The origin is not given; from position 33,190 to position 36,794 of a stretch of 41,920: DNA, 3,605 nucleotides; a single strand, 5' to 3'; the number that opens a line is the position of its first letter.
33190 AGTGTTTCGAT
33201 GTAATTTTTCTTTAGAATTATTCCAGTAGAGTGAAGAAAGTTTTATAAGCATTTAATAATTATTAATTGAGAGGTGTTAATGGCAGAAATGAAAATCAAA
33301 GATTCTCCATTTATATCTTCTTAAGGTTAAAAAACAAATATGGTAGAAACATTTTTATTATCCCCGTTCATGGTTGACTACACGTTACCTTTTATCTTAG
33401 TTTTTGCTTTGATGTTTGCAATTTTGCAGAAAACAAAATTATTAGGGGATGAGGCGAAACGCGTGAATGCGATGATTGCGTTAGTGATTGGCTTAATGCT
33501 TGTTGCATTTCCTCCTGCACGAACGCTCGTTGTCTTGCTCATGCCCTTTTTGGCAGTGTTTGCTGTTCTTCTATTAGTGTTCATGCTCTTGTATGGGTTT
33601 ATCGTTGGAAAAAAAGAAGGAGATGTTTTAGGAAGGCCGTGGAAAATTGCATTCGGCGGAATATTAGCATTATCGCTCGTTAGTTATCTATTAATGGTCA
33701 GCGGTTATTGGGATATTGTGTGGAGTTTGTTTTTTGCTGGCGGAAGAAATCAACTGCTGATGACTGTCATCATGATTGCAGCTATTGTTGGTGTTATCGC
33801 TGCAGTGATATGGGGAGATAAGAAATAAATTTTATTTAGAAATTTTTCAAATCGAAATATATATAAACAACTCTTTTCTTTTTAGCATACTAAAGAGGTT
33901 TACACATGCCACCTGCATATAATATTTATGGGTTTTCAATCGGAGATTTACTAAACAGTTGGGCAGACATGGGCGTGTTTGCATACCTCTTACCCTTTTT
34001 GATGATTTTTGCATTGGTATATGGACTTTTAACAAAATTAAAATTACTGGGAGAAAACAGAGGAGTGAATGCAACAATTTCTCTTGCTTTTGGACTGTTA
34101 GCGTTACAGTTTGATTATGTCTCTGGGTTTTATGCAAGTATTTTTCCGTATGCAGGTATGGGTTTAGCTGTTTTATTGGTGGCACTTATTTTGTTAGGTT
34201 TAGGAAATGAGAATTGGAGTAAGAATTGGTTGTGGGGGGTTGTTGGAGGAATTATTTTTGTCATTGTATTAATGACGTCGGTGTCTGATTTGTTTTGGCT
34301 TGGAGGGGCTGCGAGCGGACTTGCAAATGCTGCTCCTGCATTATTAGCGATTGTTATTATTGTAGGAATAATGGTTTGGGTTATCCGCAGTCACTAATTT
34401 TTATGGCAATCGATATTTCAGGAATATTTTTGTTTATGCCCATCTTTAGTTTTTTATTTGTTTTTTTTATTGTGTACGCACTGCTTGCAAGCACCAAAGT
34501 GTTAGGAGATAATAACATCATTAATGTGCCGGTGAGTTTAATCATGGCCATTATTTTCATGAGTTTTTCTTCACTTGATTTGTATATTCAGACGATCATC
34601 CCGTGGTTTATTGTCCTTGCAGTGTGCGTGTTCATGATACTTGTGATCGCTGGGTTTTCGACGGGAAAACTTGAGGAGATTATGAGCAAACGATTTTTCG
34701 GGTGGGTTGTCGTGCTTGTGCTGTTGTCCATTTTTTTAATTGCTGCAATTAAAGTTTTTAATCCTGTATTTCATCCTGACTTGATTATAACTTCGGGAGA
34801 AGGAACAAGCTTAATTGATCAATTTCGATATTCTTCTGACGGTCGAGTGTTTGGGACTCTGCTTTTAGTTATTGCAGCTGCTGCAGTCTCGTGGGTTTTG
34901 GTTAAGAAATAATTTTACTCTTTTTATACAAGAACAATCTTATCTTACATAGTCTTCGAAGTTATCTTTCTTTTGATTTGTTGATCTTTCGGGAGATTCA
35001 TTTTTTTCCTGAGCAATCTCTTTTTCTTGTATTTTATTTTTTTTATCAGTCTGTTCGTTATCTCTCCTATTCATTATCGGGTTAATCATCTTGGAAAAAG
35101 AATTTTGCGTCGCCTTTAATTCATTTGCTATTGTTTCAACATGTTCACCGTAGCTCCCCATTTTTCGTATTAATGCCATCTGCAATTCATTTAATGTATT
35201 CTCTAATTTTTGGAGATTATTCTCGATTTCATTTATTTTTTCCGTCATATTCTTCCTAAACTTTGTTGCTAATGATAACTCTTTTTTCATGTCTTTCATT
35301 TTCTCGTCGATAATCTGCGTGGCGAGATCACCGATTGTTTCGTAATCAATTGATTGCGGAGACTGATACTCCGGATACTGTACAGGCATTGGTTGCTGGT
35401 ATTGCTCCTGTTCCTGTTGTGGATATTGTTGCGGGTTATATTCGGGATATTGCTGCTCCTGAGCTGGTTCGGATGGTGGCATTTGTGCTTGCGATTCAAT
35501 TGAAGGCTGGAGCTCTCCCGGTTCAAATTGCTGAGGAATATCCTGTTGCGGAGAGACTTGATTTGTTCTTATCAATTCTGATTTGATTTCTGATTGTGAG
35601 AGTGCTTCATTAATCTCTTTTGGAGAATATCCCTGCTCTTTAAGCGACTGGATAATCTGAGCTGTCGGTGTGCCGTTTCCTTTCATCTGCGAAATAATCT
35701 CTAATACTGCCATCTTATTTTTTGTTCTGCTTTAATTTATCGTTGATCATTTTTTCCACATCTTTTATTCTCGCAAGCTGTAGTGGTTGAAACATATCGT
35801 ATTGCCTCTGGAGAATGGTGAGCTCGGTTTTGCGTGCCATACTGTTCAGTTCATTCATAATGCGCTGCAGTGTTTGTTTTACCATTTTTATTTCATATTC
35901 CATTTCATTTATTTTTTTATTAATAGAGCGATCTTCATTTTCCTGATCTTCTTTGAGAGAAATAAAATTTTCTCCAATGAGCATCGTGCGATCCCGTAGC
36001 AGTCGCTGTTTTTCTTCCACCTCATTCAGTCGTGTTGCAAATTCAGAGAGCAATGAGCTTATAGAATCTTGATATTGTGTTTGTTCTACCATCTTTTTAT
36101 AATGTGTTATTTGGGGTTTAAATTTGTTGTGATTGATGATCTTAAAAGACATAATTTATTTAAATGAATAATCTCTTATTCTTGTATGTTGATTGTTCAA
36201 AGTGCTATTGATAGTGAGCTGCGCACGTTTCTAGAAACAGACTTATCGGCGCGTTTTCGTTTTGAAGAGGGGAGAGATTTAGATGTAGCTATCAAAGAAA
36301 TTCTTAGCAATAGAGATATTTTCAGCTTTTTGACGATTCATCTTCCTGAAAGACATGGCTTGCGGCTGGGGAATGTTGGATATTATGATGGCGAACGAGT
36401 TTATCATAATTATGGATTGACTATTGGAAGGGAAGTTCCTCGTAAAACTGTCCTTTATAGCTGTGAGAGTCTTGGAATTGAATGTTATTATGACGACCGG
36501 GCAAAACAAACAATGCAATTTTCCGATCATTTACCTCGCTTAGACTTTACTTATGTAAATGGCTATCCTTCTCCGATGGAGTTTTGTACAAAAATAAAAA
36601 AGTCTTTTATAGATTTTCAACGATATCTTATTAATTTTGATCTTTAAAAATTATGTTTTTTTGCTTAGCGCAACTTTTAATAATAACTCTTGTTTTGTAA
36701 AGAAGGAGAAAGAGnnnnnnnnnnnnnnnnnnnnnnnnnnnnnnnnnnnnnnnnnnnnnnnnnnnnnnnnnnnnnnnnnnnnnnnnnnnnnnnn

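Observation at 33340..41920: Secretion/pilus-type ATPase in a locus with no platform protein or pilins: candidate undescribed cell-surface apparatus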

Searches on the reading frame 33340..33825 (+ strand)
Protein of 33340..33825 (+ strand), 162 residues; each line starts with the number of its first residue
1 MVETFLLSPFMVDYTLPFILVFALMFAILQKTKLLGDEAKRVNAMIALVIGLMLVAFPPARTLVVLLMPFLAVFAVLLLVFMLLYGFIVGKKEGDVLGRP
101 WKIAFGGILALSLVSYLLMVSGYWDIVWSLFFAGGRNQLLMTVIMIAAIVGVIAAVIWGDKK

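Call 8: search_protein_families(library=pfam, proteins=[window:33340-33825:+], max_evalue=0.1)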
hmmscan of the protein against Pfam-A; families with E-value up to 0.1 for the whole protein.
window:33340-33825:+ (162 aa): 0 families

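Call 49: search_protein_families(library=ncbifam, proteins=[window:33340-33825:+], max_evalue=0.1)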
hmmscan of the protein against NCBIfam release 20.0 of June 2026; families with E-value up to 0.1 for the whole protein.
window:33340-33825:+ (162 aa): 0 families

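Call 84: search_protein_families(library=phrogs, proteins=[window:33340-33825:+], max_evalue=0.01)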
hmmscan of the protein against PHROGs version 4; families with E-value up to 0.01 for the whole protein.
window:33340-33825:+ (162 aa): 0 families

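Call 103: search_solved_structures(query=A8, max_evalue=1)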
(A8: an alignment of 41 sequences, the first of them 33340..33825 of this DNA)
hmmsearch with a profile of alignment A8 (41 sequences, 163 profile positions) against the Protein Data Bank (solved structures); distinct sequences matched with E-value up to 1: 1.
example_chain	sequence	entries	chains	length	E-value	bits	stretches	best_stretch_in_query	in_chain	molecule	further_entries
3s0x_A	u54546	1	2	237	0.27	14.4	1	11-54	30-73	Peptidase A24B, FlaK domain protein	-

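Call 105: search_protein_families(library=pfam, alignment_id=A8, max_evalue=0.01)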
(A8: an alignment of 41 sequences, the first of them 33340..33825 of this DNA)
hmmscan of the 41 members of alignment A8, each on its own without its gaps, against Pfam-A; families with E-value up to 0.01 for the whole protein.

A. member 1, window:33340-33825:+ (162 aa): 0 families

B. families by the number of members that match (of 41 scanned): 7 families
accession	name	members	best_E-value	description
PF09815.14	XK-related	1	0.00053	XK-related protein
PF01769.21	MgtE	1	0.00079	Divalent cation transporter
PF20176.3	DUF6541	1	0.0014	Family of unknown function (DUF6541)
PF19733.4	DUF6223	1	0.002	Family of unknown function (DUF6223)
PF09858.14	DUF2085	1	0.007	Predicted membrane protein (DUF2085)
PF07331.16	TctB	1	0.0074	Tripartite tricarboxylate transporter TctB family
PF09843.14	DUF2070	1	0.0095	Predicted membrane protein (DUF2070)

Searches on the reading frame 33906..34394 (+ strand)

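Call 8: search_protein_families(library=pfam, proteins=[window:33906-34394:+], max_evalue=0.1)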
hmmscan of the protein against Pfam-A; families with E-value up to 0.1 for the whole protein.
window:33906-34394:+ (163 aa): 2 families
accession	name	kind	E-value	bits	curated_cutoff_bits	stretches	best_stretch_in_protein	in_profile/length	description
PF09843.14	DUF2070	-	0.014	14.2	30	1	21-158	38-170/561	Predicted membrane protein (DUF2070)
PF07907.16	YibE_F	-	0.054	13.5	27.2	0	35-137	2-106/241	YibE/F-like protein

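Call 49: search_protein_families(library=ncbifam, proteins=[window:33906-34394:+], max_evalue=0.1)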
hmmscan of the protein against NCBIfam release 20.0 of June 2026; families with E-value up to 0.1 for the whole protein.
window:33906-34394:+ (163 aa): 0 families

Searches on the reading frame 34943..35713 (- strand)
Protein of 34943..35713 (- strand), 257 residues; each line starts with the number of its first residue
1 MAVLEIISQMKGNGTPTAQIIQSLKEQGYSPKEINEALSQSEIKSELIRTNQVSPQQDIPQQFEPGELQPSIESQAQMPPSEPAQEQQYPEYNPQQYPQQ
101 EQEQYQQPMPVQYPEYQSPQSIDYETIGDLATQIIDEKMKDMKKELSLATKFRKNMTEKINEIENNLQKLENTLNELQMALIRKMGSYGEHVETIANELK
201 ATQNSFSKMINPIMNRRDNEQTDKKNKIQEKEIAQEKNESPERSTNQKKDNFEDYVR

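Call 8: search_protein_families(library=pfam, proteins=[window:34943-35713:-], max_evalue=0.1)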
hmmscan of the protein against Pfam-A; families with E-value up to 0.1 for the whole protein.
window:34943-35713:- (257 aa): 6 families
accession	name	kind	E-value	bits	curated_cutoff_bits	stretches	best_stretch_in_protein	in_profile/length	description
PF07160.18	SKA1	-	0.00017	22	29.6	1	132-251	7-127/243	Spindle and kinetochore-associated protein 1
PF24270.1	HTH_Cmi2_C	-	0.0015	19.2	27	1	126-214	28-113/125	Cmi2, C-terminal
PF18579.7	Raf1_HTH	-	0.0027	17.8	27.3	1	3-37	5-39/61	Rubisco accumulation factor 1 helix turn helix domain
PF04513.17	Baculo_PEP_C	-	0.031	14.8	38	1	137-229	38-131/140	Baculovirus polyhedron envelope protein, PEP, C terminus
PF07624.16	PSD2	-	0.077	13.2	25.8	0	190-213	45-68/74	Protein of unknown function (DUF1585)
PF21982.2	RecX_HTH1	-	0.093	13.2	26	0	18-39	17-38/40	RecX, first three-helix domain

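Call 49: search_protein_families(library=ncbifam, proteins=[window:34943-35713:-], max_evalue=0.1)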
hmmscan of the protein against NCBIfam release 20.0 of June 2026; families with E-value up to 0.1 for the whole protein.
window:34943-35713:- (257 aa): 0 families

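Call 84: search_protein_families(library=phrogs, proteins=[window:34943-35713:-], max_evalue=0.01)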
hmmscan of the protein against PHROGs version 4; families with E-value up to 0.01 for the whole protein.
window:34943-35713:- (257 aa): 0 families

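Call 102: search_solved_structures(query=A7, max_evalue=1)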
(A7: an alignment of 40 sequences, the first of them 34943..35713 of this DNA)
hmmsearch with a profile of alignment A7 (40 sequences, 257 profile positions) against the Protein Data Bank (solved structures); distinct sequences matched with E-value up to 1: 13.
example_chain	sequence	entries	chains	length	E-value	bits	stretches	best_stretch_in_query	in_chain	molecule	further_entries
5cwb_A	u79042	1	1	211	5.5e-05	26.2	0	18-52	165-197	Designed helical repeat protein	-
8vl3_A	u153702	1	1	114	0.0024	20.8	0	12-38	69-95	De novo designed protein F3 parent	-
6r17_A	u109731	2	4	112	0.0036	20.2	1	128-202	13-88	Synaptonemal complex central element protein 2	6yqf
7mwr_B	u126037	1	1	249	0.0085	19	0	41-41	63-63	LHD101B4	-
6w2q_A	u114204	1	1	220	0.011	18.6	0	18-52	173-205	Junction 34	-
9cuy_c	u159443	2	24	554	0.016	18.1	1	137-224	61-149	Short tail fiber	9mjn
8skx_A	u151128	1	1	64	0.044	16.6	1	6-39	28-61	Miniprotein HHH_rd4_0518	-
8b8d_A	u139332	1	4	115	0.18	14.6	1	137-219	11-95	Phosphoprotein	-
6otn_A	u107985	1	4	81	0.35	13.7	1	140-183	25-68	Tropomyosin alpha-3 chain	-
3fx7_A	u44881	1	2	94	0.42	13.4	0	145-178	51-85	Putative uncharacterized protein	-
7wu7_4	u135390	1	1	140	0.42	13.4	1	152-192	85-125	Prefoldin subunit 4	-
2zdi_A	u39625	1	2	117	0.43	13.4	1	76-173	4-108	Prefoldin subunit beta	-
2gts_A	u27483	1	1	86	0.49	13.2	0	146-177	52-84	hypothetical protein HP0062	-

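Call 106: search_protein_families(library=pfam, alignment_id=A7, max_evalue=0.01)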
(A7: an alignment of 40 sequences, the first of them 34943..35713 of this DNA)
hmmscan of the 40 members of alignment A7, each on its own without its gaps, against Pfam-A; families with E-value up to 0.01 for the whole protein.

A. member 1, window:34943-35713:- (257 aa): 3 families
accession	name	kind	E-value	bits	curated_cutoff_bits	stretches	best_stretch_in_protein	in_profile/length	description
PF07160.18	SKA1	-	0.00017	22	29.6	1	132-251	7-127/243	Spindle and kinetochore-associated protein 1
PF24270.1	HTH_Cmi2_C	-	0.0015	19.2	27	1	126-214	28-113/125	Cmi2, C-terminal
PF18579.7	Raf1_HTH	-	0.0027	17.8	27.3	1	3-37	5-39/61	Rubisco accumulation factor 1 helix turn helix domain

B. families by the number of members that match (of 40 scanned): 57 families (the first 25 are shown)
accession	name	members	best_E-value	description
PF24625.1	DUF7626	13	8.1e-05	Domain of unknown function (DUF7626)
PF03148.19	Tektin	7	9e-07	Tektin family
PF07889.17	DUF1664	7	0.0015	Protein of unknown function (DUF1664)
PF06160.17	EzrA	4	5.1e-05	Septation ring formation regulator, EzrA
PF14712.11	Snapin_Pallidin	4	0.00087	Snapin/Pallidin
PF07160.18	SKA1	3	0.00017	Spindle and kinetochore-associated protein 1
PF25450.1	Rab11-FIP3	3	0.00019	Rab11-FIP3-like domain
PF10152.14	CCDC53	3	0.00027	Subunit CCDC53 of WASH complex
PF22943.2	HTH_68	2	4.5e-05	Putative helix-turn-helix domain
PF04513.17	Baculo_PEP_C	2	0.00017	Baculovirus polyhedron envelope protein, PEP, C terminus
PF21982.2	RecX_HTH1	2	0.00034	RecX, first three-helix domain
PF10372.14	CdaS_N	2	0.00078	Diadenylate cyclase CdaS, N-terminal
PF07851.19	TMEM120A-B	2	0.00098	TMEM120A/B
PF05714.16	PFam54_60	2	0.0011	Borrelia Bbcrasp-1 domain containing protein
PF10779.14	XhlA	2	0.0015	Haemolysin XhlA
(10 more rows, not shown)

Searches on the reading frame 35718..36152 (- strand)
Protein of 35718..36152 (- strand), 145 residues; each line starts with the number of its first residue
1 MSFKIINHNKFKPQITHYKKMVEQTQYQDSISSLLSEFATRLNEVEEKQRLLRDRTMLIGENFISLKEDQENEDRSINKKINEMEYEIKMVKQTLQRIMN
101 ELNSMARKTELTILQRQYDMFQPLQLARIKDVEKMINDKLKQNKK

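Call 8: search_protein_families(library=pfam, proteins=[window:35718-36152:-], max_evalue=0.1)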
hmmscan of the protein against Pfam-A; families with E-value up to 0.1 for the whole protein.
window:35718-36152:- (145 aa): 6 families
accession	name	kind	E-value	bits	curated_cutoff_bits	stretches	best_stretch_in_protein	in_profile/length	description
PF01519.22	DUF16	-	0.0015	19.4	40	1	10-105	11-102/104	Protein of unknown function DUF16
PF16526.10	CLZ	-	0.004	17.9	26.7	1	55-108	6-60/71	C-terminal leucine zipper domain of cyclic nucleotide-gated channels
PF04513.17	Baculo_PEP_C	-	0.027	15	38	1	25-108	37-121/140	Baculovirus polyhedron envelope protein, PEP, C terminus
PF07400.16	IL11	-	0.028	14.5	25.8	1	58-106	75-123/170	Interleukin 11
PF08286.16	Spc24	-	0.047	14.3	25.3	1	70-110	2-42/109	Spc24 subunit of Ndc80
PF24564.1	DUF7605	-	0.077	13.3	27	1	31-115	55-139/183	Domain of unknown function (DUF7605)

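Call 49: search_protein_families(library=ncbifam, proteins=[window:35718-36152:-], max_evalue=0.1)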
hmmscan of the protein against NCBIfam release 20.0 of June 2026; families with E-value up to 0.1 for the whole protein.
window:35718-36152:- (145 aa): 5 families
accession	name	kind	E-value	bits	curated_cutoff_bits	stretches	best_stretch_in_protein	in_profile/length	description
NF045487.1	ASRP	equivalog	0.005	15.5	300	1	28-111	364-448/593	archaea-specific SMC-related protein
NF053609.1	Sul12a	equivalog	0.022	14.9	150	1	61-109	54-102/103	Sul12a family chromatin-organizing protein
TIGR04527.1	mycoplas_twoTM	subfamily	0.027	14.1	125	1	25-136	43-130/248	MG_279/MG_280 family protein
NF038221.1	IcmJ_DotN_IVB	equivalog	0.058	12.9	100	1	20-94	120-194/205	type IVB secretion system protein IcmJDotN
NF005510.0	PRK07121.1-3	subfamily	0.063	12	481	1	61-132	342-413/492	FAD-binding protein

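Call 84: search_protein_families(library=phrogs, proteins=[window:35718-36152:-], max_evalue=0.01)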
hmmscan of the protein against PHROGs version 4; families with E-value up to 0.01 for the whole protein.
window:35718-36152:- (145 aa): 0 families

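Call 101: search_solved_structures(query=A6, max_evalue=1)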
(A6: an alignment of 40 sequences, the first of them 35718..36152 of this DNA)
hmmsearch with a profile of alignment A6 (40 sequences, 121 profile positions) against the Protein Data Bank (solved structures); distinct sequences matched with E-value up to 1: 31.
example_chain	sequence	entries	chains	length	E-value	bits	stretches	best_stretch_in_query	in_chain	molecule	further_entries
9isj_A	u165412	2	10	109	0.0039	20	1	4-80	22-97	Cell division protein ZapA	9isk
4p1m_A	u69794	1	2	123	0.01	18.7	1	4-87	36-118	Cell division protein ZapA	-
4kht_A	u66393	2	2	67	0.014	18.2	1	55-100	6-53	Gp41 helix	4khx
4r0r_A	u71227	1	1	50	0.028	17.3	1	55-86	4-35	eboIZN21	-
5gpk_A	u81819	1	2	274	0.034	17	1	81-112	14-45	Putative nucleosome assembly protein C36B7.08c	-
5gpl_A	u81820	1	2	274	0.035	17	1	81-112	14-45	Putative nucleosome assembly protein C36B7.08c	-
8qae_A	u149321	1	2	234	0.036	16.9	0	50-85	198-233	sc-apCC-6-SLLA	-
8h9e_J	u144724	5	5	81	0.049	16.5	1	40-78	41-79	ATPase inhibitor, mitochondrial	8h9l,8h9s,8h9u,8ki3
4ani_A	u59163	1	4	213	0.052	16.4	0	48-87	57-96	PROTEIN GRPE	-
8a3k_UNK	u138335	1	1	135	0.089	15.7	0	46-97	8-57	sc-apCC-4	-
6kos_A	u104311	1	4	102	0.11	15.3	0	46-85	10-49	SUWA (Super WA20)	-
3vyi_A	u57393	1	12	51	0.15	14.9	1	49-84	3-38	Voltage-gated hydrogen channel 1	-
9dm3_A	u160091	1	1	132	0.15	14.9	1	58-104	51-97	naphthalenediimide binding protein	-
6j5i_J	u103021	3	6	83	0.2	14.5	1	39-79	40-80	ATPase inhibitor, mitochondrial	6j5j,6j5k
9bxu_J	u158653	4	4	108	0.26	14.1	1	39-79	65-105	ATPase inhibitor, mitochondrial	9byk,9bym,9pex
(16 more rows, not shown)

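Call 104: search_protein_families(library=pfam, alignment_id=A6, max_evalue=0.01)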
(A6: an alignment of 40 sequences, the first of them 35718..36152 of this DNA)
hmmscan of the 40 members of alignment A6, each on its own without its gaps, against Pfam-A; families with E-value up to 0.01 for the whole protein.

A. member 1, window:35718-36152:- (145 aa): 2 families
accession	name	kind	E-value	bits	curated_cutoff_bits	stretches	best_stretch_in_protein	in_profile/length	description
PF01519.22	DUF16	-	0.0015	19.4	40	1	10-105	11-102/104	Protein of unknown function DUF16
PF16526.10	CLZ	-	0.004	17.9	26.7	1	55-108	6-60/71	C-terminal leucine zipper domain of cyclic nucleotide-gated channels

B. families by the number of members that match (of 40 scanned): 24 families
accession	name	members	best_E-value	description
PF15742.10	DUF4686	5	6.6e-05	Domain of unknown function (DUF4686)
PF21037.2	CCDC138_cc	4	0.0033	Coiled-coil-domain-containing protein 138, coiled-coil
PF07889.17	DUF1664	3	0.0045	Protein of unknown function (DUF1664)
PF01519.22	DUF16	2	0.0015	Protein of unknown function DUF16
PF16526.10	CLZ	2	0.004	C-terminal leucine zipper domain of cyclic nucleotide-gated channels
PF19191.5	HEF_HK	2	0.0072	HEF_HK domain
PF10241.14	KxDL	1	3.2e-05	Uncharacterized conserved protein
PF00957.27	Synaptobrevin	1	0.00029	Synaptobrevin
PF23991.1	DUF7310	1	0.00049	Coiled-coil region of unknown function (DUF7310)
PF05266.19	DUF724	1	0.00074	Protein of unknown function (DUF724)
PF09267.15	Dict-STAT-coil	1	0.00095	Dictyostelium STAT, coiled coil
PF22099.1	MRS2-like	1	0.0012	Magnesium transporter MRS2-like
PF08286.16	Spc24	1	0.0014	Spc24 subunit of Ndc80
PF05008.21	V-SNARE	1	0.0017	Vesicle transport v-SNARE protein N-terminus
PF05377.16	FlaC_arch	1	0.002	Flagella accessory protein C (FlaC)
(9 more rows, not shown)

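Call 107: search_protein_families(library=pfam, alignment_id=A6, max_evalue=1)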
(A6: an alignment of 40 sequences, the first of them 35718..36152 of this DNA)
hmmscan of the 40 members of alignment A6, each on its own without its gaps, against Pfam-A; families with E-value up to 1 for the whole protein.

A. member 1, window:35718-36152:- (145 aa): 11 families
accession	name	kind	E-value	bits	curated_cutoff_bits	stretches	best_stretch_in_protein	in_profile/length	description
PF01519.22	DUF16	-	0.0015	19.4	40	1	10-105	11-102/104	Protein of unknown function DUF16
PF16526.10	CLZ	-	0.004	17.9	26.7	1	55-108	6-60/71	C-terminal leucine zipper domain of cyclic nucleotide-gated channels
PF04513.17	Baculo_PEP_C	-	0.027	15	38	1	25-108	37-121/140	Baculovirus polyhedron envelope protein, PEP, C terminus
PF07400.16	IL11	-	0.028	14.5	25.8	1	58-106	75-123/170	Interleukin 11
PF08286.16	Spc24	-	0.047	14.3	25.3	1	70-110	2-42/109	Spc24 subunit of Ndc80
PF24564.1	DUF7605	-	0.077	13.3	27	1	31-115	55-139/183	Domain of unknown function (DUF7605)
PF15898.10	PRKG1_interact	-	0.1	13.7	32.4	1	18-93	2-77/101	cGMP-dependent protein kinase interacting domain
PF06414.18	Zeta_toxin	-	0.12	12.3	22.3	1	6-121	49-166/199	Zeta toxin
PF05549.16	Allexi_40kDa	-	0.18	11.7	26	1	15-112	54-151/271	Allexivirus 40kDa protein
PF01105.29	EMP24_GP25L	-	0.37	11.3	25.9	0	70-108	104-140/182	emp24/gp25L/p24 family/GOLD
PF06103.16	DUF948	-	0.52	11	37.2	0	76-111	23-58/89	Bacterial protein of unknown function (DUF948)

B. families by the number of members that match (of 40 scanned): 127 families (the first 25 are shown)
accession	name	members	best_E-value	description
PF07889.17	DUF1664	16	0.0045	Protein of unknown function (DUF1664)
PF10241.14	KxDL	10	3.2e-05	Uncharacterized conserved protein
PF21037.2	CCDC138_cc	10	0.0033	Coiled-coil-domain-containing protein 138, coiled-coil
PF18052.6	Rx_N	10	0.01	Rx N-terminal domain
PF14712.11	Snapin_Pallidin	9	0.029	Snapin/Pallidin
PF05377.16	FlaC_arch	7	0.002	Flagella accessory protein C (FlaC)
PF19191.5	HEF_HK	7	0.0072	HEF_HK domain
PF01519.22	DUF16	6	0.0015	Protein of unknown function DUF16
PF03961.19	FapA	6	0.13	Flagellar Assembly Protein A beta solenoid domain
PF15742.10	DUF4686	5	6.6e-05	Domain of unknown function (DUF4686)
PF01105.29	EMP24_GP25L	5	0.0024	emp24/gp25L/p24 family/GOLD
PF06419.17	COG6_N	5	0.017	Conserved oligomeric complex COG6, N-terminal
PF16526.10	CLZ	4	0.004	C-terminal leucine zipper domain of cyclic nucleotide-gated channels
PF08702.15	Fib_alpha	4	0.0071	Fibrinogen alpha/beta chain family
PF16519.10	TRPM_tetra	4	0.015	Tetramerisation domain of TRPM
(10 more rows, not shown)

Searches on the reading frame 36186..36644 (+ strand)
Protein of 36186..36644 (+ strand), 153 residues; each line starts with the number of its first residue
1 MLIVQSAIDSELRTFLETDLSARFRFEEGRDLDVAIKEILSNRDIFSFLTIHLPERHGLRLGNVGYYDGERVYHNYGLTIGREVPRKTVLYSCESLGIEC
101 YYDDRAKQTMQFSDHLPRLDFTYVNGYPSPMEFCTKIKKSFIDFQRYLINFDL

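Call 8: search_protein_families(library=pfam, proteins=[window:36186-36644:+], max_evalue=0.1)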
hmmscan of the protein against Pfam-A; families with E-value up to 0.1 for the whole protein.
window:36186-36644:+ (153 aa): 0 families

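Call 49: search_protein_families(library=ncbifam, proteins=[window:36186-36644:+], max_evalue=0.1)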
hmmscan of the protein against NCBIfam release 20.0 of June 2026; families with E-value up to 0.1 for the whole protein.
window:36186-36644:+ (153 aa): 0 families

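Call 84: search_protein_families(library=phrogs, proteins=[window:36186-36644:+], max_evalue=0.01)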
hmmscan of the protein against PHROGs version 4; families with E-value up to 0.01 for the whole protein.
window:36186-36644:+ (153 aa): 0 families
